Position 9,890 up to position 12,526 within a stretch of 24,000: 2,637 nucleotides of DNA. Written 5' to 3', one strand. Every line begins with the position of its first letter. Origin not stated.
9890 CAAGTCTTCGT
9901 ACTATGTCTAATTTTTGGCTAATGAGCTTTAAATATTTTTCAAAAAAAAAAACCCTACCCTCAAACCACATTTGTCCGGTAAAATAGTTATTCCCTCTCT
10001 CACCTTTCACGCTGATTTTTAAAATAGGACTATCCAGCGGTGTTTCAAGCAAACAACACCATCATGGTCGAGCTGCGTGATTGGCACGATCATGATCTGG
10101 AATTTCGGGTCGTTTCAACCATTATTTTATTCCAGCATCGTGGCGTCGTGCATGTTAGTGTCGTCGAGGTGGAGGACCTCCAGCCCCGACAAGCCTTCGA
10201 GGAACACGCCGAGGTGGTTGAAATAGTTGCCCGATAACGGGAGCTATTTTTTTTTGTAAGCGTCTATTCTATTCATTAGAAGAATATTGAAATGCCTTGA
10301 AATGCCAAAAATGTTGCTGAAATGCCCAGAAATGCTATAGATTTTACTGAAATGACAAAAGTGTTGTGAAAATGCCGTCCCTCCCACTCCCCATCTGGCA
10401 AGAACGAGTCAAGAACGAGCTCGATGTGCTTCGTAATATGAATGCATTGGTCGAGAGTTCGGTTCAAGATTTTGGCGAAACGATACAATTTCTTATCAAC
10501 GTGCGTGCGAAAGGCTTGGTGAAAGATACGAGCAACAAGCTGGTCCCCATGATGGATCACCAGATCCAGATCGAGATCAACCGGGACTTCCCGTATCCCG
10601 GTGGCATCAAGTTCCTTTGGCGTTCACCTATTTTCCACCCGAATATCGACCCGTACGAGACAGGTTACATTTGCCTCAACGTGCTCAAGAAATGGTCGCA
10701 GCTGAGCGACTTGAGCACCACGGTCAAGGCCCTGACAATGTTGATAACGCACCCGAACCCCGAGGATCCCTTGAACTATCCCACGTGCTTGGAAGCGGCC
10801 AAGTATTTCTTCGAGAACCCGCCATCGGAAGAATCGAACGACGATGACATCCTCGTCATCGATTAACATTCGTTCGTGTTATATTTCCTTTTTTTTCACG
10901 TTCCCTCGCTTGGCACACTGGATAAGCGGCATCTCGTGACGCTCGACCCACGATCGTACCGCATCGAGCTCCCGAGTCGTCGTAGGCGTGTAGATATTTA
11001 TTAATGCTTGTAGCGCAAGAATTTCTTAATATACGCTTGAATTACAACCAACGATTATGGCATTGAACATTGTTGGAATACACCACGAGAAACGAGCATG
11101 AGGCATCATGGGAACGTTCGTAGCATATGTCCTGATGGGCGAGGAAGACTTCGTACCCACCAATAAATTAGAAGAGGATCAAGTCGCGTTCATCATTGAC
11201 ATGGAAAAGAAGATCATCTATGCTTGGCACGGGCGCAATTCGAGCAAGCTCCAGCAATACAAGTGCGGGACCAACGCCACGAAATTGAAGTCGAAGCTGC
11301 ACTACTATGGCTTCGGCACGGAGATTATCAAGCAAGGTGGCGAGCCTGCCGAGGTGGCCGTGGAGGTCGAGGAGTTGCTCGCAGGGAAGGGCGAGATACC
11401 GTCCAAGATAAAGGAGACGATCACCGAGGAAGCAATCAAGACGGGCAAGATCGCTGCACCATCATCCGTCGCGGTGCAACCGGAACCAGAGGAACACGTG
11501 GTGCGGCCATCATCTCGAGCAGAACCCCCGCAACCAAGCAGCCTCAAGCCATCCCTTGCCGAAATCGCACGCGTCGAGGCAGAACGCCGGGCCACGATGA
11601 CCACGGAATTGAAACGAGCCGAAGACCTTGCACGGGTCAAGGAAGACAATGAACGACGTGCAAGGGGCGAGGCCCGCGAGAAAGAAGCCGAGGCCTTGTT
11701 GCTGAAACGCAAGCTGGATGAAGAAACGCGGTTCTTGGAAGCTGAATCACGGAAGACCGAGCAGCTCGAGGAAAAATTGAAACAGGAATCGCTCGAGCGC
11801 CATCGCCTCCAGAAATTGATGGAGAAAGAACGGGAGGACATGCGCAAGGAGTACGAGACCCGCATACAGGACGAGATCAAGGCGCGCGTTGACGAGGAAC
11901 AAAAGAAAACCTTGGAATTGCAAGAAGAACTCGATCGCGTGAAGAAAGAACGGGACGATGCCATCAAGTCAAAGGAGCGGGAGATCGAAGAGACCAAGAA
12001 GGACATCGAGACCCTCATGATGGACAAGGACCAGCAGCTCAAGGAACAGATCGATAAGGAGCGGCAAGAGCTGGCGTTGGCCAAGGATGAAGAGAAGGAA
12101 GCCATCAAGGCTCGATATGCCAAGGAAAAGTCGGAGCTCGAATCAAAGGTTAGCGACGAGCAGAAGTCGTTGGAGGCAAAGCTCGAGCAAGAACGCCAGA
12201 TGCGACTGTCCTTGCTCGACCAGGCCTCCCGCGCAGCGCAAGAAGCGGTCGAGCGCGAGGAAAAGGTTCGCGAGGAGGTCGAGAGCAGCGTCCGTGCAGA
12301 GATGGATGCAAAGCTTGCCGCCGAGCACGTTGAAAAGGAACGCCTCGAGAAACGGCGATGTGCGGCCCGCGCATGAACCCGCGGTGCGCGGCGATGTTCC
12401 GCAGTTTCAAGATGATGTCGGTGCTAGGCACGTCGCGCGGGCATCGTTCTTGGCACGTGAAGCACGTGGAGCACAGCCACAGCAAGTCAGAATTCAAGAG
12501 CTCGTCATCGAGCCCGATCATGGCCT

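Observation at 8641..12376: Eukaryote-signature island: UBC-type E2 flanked by two gelsolin-domain genes around one divergent spacer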

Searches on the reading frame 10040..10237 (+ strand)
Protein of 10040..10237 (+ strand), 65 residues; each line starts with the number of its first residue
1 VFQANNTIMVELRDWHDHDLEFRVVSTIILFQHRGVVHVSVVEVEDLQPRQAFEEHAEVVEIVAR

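Call 93: search_protein_families(library=pfam, proteins=[window:10040-10237:+], max_evalue=0.01)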
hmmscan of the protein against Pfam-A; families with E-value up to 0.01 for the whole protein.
window:10040-10237:+ (65 aa): 0 families

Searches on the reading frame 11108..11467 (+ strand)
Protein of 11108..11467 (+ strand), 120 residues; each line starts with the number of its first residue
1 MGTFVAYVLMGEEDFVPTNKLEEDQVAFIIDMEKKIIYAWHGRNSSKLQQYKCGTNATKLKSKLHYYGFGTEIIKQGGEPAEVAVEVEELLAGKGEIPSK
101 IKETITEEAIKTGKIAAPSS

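Call 26: find_homologous_proteins(query=window:11108-11467:+, max_evalue=0.001)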
Query window:11108-11467:+ (120 aa): 2 proteins with E <= 0.001 among 6 candidates.
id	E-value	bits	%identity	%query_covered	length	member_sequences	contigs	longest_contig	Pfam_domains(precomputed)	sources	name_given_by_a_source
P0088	1.3e-64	233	90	99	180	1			-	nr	nr:hypothetical protein [Candidatus Sigynarchaeota archaeon]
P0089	1.5e-50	188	73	100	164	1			-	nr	nr:hypothetical protein [Candidatus Sigynarchaeota archaeon]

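Call 38: search_solved_structures(query=A2, max_evalue=1, show_alignments=3)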
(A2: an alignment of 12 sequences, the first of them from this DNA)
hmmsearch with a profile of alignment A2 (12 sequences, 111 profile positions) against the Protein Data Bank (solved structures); distinct sequences matched with E-value up to 1: 41.
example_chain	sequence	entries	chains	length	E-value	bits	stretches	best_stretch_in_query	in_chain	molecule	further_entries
1j72_A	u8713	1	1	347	5.3e-13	52.3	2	28-86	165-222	Macrophage capping protein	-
1jhw_A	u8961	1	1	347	5.8e-13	52.2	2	28-86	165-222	MACROPHAGE CAPPING PROTEIN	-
9jus_v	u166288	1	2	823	2e-11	47.2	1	23-85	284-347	villin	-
1d0n_A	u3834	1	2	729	2.6e-09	40.4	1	28-85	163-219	HORSE PLASMA GELSOLIN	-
2fgh_A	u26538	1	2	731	2.7e-09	40.4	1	28-85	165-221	gelsolin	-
9jw0_A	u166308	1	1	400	1.1e-07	35.2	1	23-85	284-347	Villin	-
6jeh_A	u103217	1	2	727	1.3e-06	31.7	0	27-86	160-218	Gelsolin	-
6jco_A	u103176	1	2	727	1.5e-06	31.5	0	27-86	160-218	Gelsolin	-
6jeg_A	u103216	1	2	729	1.7e-06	31.4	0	28-86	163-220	Gelsolin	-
8vkh_G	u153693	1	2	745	1.9e-06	31.2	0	28-86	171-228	Gelsolin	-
8viz_G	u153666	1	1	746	1.9e-06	31.2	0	28-86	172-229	Gelsolin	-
6qbf_A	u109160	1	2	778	2.2e-06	31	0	27-86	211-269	Gelsolin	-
6q9r_A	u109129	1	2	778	2.4e-06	30.9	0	28-86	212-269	Gelsolin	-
7p2b_A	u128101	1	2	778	2.4e-06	30.9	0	28-86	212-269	Gelsolin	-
6q9z_A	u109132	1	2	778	2.4e-06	30.9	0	28-86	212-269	Gelsolin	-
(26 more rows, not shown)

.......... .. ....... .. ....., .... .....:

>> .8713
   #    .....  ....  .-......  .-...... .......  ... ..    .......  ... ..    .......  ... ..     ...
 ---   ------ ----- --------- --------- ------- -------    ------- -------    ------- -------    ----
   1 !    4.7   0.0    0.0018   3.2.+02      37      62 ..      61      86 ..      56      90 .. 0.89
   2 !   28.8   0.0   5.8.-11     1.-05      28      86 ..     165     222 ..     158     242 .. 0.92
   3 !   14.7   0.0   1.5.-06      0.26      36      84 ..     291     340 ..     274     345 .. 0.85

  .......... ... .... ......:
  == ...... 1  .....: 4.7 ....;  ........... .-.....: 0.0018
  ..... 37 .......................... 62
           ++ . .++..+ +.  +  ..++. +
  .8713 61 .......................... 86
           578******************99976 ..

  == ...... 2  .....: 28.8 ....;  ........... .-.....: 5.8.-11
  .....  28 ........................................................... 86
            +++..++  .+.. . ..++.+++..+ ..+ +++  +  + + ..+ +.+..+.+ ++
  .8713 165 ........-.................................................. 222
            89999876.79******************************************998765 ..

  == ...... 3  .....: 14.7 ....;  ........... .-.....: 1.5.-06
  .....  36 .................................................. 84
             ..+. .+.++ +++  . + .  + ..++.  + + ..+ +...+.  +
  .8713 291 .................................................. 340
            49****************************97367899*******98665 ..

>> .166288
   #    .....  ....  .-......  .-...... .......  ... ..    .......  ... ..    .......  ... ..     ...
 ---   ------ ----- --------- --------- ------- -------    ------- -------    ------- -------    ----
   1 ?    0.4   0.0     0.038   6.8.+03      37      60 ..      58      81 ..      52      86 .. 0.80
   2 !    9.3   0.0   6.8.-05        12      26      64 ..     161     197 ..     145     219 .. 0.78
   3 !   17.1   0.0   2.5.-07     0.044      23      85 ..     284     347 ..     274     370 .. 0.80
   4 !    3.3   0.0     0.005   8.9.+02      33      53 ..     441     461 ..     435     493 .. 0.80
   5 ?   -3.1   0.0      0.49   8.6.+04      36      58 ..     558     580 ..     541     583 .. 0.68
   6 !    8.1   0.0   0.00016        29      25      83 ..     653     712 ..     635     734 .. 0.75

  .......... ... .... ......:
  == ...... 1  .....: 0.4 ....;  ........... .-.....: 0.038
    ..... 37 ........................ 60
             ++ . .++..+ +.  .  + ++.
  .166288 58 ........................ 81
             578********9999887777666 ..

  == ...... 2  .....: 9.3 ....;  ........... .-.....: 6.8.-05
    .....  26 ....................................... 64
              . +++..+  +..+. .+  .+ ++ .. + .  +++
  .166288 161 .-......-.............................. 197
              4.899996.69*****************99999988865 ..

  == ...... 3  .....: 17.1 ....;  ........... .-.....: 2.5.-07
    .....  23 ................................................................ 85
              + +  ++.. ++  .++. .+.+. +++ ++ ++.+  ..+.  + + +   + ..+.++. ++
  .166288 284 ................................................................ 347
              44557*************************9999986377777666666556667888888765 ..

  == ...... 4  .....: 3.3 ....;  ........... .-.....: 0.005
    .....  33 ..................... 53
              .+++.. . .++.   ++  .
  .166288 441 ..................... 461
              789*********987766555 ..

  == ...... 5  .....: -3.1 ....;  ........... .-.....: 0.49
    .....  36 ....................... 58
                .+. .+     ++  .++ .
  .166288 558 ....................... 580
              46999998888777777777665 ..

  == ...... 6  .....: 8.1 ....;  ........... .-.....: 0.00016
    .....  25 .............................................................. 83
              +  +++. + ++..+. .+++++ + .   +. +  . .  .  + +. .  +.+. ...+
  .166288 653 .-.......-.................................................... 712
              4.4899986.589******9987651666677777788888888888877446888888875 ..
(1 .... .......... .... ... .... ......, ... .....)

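Call 51: predict_structure(alignment_id=A3)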
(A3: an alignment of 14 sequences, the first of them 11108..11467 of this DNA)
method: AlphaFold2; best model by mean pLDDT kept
length: 120 residues; sequences in the alignment: 14
mean_pLDDT: 73.0   pTM: 0.66
mean pLDDT of the five models: 73.0, 70.8, 68.5, 66.1, 58.2
residues with pLDDT >= 90: 0; 70-90: 85; 50-70: 25; < 50: 10
segments of 3 or more residues with pLDDT < 50: 99-104, 117-120
pLDDT, mean of each block of 10 residues (from residue 1): 76 77 87 84 86 76 74 72 82 60 53 49
secondary structure, 60 per line:
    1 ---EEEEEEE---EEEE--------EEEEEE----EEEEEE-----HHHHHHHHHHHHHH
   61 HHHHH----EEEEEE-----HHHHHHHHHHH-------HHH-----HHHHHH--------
elements in order: E4-10 E14-17 E26-31 E36-41 H47-65 E70-75 H81-91 H107-112

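Call 54: fold_search(model_id=the predicted structure, library=pdb)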
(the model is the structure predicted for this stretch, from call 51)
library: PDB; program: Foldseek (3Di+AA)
matches with E <= 10: 767; with E <= 0.001: 103
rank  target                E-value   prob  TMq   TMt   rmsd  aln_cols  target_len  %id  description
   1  2fh4_B                4.6e-06  1.00  0.60  0.24   2.4        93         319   19  C-terminal half of gelsolin soaked in EGTA at pH 8 (released 2006-06-13)
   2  7c2f_B                5.9e-06  1.00  0.58  0.76   2.6        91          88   22  Crystal Structure of the Thorarchaeota ProGel/rabbit actin complex (released 2020-08-05)
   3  5faf                  1.6e-05  1.00  0.54  0.57   4.9       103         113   13  N184K pathological variant of gelsolin domain 2 (orthorhombic form) (released 2016-10-05)
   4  6h1f_B                1.6e-05  1.00  0.54  0.62   4.9       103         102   14  Structure of the nanobody-stabilized gelsolin D187N variant (second domain) (released 2019-01-23)
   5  7c2h_G                2.4e-05  1.00  0.54  0.34   3.2        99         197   21  Crystal Structure of the Thorarchaeota 2DGel3/rabbit actin complex (released 2020-08-05)
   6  5fae                  2.7e-05  1.00  0.53  0.58   6.4       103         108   16  N184K pathological variant of gelsolin domain 2 (trigonal form) (released 2016-10-05)
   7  2fh1_B                3.3e-05  1.00  0.61  0.24   2.3        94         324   18  C-terminal half of gelsolin soaked in low calcium at pH 4.5 (released 2006-06-13)
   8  7c2g_G                4.0e-05  1.00  0.52  0.34   3.4        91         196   19  Crystal Structure of the Thorarchaeota 2DGel/rabbit actin complex (released 2020-08-05)
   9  1jhw                  4.0e-05  1.00  0.55  0.22   5.8       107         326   19  Ca2+-binding Mimicry in the Crystal Structure of the Eu3+-Bound Mutant Human Macrophage Capping Protein Cap G (released 2002-06-28)
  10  2fh4_C                4.3e-05  1.00  0.64  0.25   2.1        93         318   19  C-terminal half of gelsolin soaked in EGTA at pH 8 (released 2006-06-13)
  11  5a1m                  4.3e-05  1.00  0.53  0.60   4.1        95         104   13  Crystal structure of calcium-bound human adseverin domain A3 (released 2015-09-16)
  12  6qw3                  4.3e-05  1.00  0.53  0.57   8.2       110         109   14  Calcium-bound gelsolin domain 2 (released 2019-08-28)
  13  1p8x_B                4.5e-05  1.00  0.61  0.24   2.4        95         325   19  The Calcium-Activated C-terminal half of gelsolin (released 2003-10-14)
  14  4s10_C                4.8e-05  1.00  0.52  0.61   3.7        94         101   13  Gelsolin nanobody shielding mutant plasma gelsolin from furin proteolysis (released 2015-06-03)
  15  1nph                  5.5e-05  1.00  0.60  0.24   2.5        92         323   18  Gelsolin Domains 4-6 in Active, Actin Free Conformation Identifies Sites of Regulatory Calcium Ions (released 2003-05-13)
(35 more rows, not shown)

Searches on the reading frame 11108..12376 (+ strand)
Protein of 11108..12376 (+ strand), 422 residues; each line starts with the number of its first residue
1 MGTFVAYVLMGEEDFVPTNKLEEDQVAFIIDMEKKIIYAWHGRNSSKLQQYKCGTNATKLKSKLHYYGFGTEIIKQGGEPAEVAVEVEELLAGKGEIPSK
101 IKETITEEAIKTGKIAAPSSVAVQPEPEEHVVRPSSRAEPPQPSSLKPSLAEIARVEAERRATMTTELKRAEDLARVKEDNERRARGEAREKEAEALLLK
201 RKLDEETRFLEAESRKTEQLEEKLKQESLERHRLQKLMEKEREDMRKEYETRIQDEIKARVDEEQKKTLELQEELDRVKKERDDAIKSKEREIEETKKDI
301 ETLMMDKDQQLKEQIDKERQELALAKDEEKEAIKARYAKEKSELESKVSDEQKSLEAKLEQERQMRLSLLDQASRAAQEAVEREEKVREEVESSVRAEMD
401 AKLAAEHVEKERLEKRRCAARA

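Call 3: search_protein_families(library=pfam, proteins=[window:11108-12376:+], max_evalue=1)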
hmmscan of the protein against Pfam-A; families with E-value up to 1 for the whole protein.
window:11108-12376:+ (422 aa): 2 families
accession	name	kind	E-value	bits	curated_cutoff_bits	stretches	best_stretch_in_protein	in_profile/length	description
PF00626.27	Gelsolin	-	0.0017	18.6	21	1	24-82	17-74/76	Gelsolin repeat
PF07902.16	Gp58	-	0.33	9.6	34.5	1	239-381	116-261/594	gp58-like protein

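Call 4: search_protein_families(library=ncbifam, proteins=[window:11108-12376:+], max_evalue=1)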
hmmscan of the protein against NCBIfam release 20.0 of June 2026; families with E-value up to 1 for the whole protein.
window:11108-12376:+ (422 aa): 2 families
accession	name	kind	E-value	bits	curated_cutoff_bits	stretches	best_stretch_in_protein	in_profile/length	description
NF045780.1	TrlF_fam_ATP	equivalog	0.17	10.5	350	1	159-401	470-705/944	TrlF family AAA-like ATPase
NF033481.2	auto_Ata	exception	0.45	7.7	2500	1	260-358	780-874/1862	trimeric autotransporter adhesin Ata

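Call 8: search_solved_structures(query=window:11108-12376:+, max_evalue=1, show_alignments=2)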
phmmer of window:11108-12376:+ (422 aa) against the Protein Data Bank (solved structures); distinct sequences matched with E-value up to 1: 6.
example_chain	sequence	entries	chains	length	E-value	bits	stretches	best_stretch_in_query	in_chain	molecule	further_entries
7puz_A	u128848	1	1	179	0.00095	22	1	285-391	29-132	MICOS complex subunit MIC60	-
22vl_p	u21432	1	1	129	0.009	18.8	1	276-382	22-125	ATP synthase subunit b', chloroplastic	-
4orh_C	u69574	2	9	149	0.013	18.2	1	269-322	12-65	E3 ubiquitin-protein ligase RNF8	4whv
4ayc_A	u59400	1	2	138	0.053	16.2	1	272-322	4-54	E3 UBIQUITIN-PROTEIN LIGASE RNF8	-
7c2f_B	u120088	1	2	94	0.17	14.6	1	19-82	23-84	Gelsolin-like domain-containing protein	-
5a1k_A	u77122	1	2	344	0.46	13.1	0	27-96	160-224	ADSEVERIN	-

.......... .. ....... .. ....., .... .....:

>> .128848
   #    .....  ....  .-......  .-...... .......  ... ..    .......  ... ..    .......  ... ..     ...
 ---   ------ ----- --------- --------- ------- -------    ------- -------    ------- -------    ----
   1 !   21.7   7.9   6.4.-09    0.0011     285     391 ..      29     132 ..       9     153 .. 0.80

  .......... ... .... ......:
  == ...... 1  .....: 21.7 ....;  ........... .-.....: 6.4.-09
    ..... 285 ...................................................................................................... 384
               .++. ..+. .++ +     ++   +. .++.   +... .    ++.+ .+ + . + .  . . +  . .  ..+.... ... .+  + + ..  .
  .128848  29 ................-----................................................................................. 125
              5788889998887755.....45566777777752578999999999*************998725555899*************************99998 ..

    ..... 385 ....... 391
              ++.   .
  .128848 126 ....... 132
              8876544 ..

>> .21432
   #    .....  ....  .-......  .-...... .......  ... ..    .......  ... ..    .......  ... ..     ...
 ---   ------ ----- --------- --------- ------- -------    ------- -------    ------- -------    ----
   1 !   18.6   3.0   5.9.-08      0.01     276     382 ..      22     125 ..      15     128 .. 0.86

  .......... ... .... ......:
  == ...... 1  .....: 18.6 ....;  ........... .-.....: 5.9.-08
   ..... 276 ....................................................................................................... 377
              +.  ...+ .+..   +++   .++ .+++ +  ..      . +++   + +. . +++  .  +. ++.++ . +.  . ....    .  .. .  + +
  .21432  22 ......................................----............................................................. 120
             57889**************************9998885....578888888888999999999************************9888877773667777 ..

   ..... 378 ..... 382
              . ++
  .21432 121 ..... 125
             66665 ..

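Call 105: list_cluster_members(proteins=[window:11108-12376:+, window:9055-9786:-, window:9055-9813:-, window:8641-8880:-, window:6969-7874:+, window:7945-8604:+, window:12150-12704:-, window:12150-12695:-, window:3848-6907:-, window:1752-2639:+])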
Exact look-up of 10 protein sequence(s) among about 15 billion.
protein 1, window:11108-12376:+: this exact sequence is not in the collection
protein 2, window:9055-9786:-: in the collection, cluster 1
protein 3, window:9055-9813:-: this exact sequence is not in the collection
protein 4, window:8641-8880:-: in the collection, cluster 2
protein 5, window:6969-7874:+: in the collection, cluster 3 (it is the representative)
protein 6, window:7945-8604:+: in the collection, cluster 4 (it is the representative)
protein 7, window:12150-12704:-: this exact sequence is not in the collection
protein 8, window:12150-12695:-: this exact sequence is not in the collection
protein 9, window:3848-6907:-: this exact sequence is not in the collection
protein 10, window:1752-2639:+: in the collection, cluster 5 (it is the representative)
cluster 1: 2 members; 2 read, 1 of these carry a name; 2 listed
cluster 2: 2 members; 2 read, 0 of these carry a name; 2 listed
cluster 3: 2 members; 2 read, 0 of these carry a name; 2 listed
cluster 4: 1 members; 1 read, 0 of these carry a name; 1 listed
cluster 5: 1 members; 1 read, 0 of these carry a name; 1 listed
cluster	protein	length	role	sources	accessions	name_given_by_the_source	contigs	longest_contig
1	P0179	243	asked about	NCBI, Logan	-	-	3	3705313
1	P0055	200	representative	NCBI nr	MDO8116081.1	hypothetical protein [Candidatus Sigynarchaeota archaeon]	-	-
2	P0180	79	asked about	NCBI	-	-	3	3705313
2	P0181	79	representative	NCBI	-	-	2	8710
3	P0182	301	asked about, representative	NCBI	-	-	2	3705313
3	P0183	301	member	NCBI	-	-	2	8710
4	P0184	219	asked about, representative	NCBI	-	-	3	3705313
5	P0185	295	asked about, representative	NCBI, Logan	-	-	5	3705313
